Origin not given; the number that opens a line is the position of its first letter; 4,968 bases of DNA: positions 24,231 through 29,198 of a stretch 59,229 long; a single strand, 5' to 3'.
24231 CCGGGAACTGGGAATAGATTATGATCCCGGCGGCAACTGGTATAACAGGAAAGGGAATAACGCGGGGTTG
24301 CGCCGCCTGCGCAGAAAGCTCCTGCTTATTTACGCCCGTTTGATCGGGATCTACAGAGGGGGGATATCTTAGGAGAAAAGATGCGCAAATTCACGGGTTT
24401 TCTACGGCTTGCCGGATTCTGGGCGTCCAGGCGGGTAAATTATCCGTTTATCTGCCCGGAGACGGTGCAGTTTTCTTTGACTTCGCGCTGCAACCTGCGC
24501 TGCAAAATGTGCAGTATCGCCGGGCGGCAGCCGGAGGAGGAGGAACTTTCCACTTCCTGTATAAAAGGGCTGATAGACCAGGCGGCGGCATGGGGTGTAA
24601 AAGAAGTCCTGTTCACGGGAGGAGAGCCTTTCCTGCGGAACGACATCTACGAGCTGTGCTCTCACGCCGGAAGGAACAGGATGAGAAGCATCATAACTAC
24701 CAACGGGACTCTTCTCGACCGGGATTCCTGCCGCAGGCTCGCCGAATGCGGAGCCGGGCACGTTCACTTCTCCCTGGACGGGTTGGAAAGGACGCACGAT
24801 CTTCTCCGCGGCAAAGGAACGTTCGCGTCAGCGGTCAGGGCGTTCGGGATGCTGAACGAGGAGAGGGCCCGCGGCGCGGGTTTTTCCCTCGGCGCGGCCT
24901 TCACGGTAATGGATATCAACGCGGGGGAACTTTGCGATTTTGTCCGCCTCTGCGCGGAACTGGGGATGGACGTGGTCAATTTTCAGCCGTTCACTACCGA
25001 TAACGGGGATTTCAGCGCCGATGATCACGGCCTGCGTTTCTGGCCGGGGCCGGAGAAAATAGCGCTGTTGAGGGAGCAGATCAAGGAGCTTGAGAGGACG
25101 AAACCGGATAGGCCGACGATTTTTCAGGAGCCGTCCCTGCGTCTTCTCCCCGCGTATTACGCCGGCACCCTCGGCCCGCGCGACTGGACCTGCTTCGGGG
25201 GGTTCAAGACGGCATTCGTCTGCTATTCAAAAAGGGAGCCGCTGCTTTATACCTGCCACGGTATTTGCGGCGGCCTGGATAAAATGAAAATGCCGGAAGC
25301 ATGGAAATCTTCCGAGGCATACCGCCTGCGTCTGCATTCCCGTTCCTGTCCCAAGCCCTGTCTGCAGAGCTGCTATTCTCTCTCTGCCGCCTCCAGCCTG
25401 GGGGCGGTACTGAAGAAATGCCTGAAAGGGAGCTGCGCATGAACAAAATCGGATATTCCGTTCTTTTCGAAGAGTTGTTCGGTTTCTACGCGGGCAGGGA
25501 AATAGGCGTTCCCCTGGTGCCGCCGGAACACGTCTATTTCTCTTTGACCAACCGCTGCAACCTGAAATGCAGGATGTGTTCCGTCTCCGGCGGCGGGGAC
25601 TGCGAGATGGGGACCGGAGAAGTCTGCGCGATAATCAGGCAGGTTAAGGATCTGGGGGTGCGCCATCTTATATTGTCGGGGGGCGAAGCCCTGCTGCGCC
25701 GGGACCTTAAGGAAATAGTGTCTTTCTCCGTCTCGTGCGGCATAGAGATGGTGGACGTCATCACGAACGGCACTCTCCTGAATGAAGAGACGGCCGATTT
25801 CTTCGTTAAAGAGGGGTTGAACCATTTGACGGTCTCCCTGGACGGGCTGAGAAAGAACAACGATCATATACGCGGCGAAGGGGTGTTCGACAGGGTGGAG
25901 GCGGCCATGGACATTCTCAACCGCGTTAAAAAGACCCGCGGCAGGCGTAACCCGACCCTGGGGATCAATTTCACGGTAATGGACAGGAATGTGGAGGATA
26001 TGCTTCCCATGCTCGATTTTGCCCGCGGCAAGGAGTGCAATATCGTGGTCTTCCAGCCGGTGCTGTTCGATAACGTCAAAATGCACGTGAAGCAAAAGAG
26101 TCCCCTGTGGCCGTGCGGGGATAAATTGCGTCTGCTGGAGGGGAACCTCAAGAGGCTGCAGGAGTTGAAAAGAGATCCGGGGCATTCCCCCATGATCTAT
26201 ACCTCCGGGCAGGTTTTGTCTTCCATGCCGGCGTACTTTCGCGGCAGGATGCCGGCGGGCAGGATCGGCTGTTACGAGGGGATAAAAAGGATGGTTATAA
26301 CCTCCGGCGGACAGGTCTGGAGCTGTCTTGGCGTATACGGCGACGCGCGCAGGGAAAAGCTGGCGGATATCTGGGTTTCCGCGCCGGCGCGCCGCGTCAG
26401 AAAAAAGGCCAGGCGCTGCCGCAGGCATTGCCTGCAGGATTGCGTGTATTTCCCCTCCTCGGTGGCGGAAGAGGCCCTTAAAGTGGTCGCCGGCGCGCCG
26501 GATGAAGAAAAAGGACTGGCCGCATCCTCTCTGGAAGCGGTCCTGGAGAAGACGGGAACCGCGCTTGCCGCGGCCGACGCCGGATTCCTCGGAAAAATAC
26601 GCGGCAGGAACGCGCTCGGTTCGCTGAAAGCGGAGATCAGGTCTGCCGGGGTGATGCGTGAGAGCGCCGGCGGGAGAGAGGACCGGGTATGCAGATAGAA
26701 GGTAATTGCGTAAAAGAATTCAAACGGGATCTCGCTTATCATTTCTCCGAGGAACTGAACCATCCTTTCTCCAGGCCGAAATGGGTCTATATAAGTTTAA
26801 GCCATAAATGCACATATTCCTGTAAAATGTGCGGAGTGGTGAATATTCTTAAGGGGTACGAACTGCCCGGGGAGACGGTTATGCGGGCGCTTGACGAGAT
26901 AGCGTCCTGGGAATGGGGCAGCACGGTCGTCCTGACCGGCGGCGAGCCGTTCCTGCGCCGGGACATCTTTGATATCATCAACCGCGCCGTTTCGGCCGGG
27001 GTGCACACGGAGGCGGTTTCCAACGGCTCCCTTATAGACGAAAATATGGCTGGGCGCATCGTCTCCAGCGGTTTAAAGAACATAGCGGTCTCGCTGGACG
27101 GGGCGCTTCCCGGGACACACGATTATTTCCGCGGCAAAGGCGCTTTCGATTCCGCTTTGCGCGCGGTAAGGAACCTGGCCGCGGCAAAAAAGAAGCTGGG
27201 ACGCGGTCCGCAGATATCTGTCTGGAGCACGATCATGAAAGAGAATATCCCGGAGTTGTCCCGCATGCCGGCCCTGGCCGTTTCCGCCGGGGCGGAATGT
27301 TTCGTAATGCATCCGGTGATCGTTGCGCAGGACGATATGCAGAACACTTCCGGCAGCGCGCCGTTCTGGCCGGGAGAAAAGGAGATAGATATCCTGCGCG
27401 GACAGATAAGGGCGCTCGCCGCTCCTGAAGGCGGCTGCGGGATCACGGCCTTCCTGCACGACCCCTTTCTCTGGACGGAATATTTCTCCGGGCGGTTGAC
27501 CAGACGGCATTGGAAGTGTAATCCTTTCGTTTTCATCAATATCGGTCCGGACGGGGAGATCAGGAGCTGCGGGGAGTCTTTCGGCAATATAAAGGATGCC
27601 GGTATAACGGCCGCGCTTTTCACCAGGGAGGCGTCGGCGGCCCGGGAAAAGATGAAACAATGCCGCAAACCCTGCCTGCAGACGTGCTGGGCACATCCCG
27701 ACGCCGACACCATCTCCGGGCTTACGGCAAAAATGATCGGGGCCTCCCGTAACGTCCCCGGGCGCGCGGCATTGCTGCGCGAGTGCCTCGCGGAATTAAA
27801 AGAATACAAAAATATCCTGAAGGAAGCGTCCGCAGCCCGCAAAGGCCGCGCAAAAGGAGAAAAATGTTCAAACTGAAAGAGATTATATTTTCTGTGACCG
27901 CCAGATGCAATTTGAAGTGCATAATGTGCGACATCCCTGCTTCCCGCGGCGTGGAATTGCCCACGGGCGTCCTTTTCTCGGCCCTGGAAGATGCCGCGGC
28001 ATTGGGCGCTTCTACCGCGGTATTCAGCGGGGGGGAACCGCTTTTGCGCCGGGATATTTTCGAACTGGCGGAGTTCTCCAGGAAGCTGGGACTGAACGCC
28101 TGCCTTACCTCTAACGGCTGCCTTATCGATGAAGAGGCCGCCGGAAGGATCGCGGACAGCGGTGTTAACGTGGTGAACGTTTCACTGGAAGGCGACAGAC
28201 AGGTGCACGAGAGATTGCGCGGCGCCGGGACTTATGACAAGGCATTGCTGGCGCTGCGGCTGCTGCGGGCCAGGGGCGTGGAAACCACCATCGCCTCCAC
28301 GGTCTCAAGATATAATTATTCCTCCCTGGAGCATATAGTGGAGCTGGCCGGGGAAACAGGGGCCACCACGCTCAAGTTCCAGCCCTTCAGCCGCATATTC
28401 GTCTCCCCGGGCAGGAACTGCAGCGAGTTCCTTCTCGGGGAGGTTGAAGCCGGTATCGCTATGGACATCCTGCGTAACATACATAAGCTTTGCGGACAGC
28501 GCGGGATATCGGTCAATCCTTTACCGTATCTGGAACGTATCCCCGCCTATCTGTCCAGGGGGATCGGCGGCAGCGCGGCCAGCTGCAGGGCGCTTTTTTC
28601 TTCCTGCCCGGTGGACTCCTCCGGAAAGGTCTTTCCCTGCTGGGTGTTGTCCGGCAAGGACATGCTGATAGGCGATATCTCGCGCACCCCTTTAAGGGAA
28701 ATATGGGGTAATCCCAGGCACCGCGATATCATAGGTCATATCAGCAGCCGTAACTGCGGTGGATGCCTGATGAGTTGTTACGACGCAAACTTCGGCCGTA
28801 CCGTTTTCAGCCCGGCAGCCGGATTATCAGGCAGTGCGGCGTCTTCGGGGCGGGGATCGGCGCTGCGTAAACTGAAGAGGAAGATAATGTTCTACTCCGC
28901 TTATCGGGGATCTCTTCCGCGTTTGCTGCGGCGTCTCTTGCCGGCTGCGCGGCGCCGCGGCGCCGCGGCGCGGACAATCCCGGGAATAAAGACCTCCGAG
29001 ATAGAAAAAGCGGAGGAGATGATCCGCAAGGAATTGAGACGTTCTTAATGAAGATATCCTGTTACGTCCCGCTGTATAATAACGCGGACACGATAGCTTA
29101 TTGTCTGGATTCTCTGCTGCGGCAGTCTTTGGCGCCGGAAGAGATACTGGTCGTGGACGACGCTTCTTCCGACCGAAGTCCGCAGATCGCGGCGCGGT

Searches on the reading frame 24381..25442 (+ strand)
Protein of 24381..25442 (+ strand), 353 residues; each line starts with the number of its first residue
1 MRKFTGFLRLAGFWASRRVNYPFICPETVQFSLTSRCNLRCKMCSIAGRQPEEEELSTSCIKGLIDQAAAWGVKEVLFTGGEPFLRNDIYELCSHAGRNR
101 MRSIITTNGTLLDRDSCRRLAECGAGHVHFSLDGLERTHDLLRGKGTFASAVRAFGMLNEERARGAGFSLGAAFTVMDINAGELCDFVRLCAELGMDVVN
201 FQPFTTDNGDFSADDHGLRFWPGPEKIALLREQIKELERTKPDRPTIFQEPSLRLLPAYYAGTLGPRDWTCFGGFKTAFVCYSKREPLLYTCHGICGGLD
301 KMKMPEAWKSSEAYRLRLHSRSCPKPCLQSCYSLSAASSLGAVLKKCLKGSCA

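Call 84: search_protein_families(library=pfam, proteins=[window:24381-25442:+], max_evalue=0.001)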
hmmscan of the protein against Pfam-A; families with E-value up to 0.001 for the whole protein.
window:24381-25442:+ (353 aa): 2 families
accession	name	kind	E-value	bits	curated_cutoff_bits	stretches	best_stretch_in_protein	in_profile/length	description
PF04055.27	Radical_SAM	-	3.1e-24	86.5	29.5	1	32-161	2-139/166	Radical SAM superfamily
PF13353.11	Fer4_12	-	1.2e-05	26.1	22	1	34-116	12-98/137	4Fe-4S single cluster domain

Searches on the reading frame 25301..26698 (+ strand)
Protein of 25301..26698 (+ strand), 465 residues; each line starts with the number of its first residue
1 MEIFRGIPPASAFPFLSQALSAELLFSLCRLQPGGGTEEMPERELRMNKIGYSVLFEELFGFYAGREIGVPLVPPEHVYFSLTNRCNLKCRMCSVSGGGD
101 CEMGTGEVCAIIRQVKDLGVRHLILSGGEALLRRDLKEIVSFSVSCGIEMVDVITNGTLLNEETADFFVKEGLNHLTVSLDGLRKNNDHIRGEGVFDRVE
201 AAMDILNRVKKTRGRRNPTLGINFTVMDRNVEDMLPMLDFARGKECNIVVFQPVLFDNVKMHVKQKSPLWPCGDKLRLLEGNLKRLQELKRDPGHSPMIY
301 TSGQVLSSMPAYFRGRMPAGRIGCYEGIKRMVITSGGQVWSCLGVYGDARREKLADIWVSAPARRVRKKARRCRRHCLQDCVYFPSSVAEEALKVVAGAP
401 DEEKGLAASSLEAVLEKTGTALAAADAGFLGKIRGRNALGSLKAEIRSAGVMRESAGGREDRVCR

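Call 84: search_protein_families(library=pfam, proteins=[window:25301-26698:+], max_evalue=0.001)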
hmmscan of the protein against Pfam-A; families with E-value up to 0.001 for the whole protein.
window:25301-26698:+ (465 aa): 2 families
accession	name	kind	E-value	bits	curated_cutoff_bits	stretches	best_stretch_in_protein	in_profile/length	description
PF04055.27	Radical_SAM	-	5.3e-20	72.7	29.5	1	81-240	2-165/166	Radical SAM superfamily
PF13186.11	SPASM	-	2.2e-06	28.3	21.5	1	324-377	1-66/67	Iron-sulfur cluster-binding domain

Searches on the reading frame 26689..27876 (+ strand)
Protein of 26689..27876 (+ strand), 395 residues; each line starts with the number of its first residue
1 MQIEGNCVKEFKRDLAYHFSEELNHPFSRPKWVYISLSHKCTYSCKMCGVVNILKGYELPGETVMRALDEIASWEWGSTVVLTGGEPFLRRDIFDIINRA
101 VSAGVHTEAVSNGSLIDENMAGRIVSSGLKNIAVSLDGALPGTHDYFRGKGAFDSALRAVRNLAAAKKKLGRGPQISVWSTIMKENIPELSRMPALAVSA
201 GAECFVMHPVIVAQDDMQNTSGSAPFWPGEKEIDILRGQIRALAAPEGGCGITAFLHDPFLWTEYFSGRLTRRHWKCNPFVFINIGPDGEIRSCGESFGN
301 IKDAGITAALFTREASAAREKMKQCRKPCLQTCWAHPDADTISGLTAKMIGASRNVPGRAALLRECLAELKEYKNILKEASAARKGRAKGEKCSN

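Call 84: search_protein_families(library=pfam, proteins=[window:26689-27876:+], max_evalue=0.001)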
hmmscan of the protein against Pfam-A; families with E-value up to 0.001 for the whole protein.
window:26689-27876:+ (395 aa): 1 family
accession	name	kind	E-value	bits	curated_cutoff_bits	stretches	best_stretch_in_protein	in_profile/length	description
PF04055.27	Radical_SAM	-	2.2e-19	70.7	29.5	1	35-167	1-140/166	Radical SAM superfamily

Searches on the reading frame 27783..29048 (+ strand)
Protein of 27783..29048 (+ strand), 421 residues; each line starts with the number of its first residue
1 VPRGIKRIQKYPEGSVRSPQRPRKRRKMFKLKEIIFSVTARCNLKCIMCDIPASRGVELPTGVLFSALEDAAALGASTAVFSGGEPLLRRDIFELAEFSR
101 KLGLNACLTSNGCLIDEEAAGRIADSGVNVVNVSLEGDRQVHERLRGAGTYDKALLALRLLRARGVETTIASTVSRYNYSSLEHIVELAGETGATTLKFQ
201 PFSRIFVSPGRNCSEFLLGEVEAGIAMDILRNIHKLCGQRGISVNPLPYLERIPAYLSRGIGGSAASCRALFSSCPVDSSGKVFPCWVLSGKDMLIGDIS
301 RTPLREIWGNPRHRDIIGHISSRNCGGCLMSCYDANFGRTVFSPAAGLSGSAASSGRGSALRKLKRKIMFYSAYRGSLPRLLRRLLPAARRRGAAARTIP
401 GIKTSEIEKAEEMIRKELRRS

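Call 84: search_protein_families(library=pfam, proteins=[window:27783-29048:+], max_evalue=0.001)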
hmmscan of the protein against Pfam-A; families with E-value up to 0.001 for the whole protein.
window:27783-29048:+ (421 aa): 2 families
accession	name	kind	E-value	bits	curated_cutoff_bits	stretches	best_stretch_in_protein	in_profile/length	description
PF04055.27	Radical_SAM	-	4.1e-24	86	29.5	1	37-189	2-166/166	Radical SAM superfamily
PF13186.11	SPASM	-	2.8e-08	34.4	21.5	1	268-328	1-66/67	Iron-sulfur cluster-binding domain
